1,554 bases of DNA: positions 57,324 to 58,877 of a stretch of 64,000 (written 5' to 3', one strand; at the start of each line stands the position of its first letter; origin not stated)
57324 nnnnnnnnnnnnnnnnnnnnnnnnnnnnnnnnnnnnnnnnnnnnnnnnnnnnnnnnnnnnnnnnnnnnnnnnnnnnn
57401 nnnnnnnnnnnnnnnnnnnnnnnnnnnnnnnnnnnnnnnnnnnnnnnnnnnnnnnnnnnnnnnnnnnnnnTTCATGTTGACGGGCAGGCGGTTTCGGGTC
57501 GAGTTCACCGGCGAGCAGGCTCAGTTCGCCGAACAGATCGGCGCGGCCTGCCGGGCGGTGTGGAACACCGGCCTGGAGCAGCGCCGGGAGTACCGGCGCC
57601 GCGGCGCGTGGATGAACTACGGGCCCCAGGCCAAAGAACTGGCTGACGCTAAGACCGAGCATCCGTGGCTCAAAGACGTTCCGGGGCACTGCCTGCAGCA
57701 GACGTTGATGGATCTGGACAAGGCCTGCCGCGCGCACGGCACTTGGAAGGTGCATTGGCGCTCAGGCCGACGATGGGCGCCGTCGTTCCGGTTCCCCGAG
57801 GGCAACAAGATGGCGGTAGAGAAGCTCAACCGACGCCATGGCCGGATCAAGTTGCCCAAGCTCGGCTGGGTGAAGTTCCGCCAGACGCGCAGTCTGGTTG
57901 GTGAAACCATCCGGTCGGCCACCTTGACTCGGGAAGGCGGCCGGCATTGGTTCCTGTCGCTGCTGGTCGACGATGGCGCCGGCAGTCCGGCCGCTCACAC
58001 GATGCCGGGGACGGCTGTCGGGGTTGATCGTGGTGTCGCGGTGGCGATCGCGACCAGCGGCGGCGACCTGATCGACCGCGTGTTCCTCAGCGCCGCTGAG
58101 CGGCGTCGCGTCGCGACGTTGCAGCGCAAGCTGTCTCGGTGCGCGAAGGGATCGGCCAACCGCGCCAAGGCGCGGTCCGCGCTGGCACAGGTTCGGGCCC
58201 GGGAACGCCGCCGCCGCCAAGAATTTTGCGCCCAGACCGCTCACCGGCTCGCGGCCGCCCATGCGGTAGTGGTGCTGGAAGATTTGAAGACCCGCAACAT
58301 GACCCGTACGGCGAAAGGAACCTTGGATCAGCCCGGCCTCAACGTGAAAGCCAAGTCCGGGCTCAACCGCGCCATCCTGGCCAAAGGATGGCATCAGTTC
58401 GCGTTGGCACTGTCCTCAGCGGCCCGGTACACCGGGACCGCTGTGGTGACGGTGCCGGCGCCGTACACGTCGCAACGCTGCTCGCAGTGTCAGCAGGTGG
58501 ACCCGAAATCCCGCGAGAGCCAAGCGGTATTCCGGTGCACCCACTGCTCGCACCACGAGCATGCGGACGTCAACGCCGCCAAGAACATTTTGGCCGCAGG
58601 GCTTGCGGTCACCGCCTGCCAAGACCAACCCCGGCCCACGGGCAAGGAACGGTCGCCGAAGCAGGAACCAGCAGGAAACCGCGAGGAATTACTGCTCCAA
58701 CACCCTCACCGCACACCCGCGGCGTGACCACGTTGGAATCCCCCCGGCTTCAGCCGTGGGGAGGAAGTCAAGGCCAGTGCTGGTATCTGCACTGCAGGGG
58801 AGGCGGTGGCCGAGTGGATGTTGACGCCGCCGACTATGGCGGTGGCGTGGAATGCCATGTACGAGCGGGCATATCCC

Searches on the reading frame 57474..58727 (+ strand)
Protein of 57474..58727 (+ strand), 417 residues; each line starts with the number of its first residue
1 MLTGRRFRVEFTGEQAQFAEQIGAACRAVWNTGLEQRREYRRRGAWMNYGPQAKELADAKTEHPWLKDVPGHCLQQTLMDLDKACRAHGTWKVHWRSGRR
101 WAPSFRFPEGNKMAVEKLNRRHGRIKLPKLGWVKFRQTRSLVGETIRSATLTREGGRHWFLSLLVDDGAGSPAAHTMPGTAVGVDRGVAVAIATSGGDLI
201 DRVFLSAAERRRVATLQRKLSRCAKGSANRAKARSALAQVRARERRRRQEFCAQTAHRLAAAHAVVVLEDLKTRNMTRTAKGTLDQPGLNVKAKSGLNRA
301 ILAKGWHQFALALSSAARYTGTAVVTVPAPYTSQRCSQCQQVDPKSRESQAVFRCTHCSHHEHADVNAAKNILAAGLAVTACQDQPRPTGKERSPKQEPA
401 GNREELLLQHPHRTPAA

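Call 51: search_protein_families(library=pfam, proteins=[window:57474-58727:+], max_evalue=0.001)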
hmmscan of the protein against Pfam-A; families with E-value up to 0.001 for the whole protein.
window:57474-58727:+ (417 aa): 3 families
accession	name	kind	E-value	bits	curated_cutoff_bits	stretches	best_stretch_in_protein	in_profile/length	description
PF07282.18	Cas12f1-like_TNB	-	1.1e-17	64.4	26.3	1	306-372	1-60/60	Cas12f1-like, TNB domain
PF01385.25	OrfB_IS605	-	1.3e-13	51.6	30.5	1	174-278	11-118/120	Probable transposase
PF12323.14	HTH_OrfB_IS605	-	1.9e-09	37.3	21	1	1-43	1-44/47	Helix-turn-helix domain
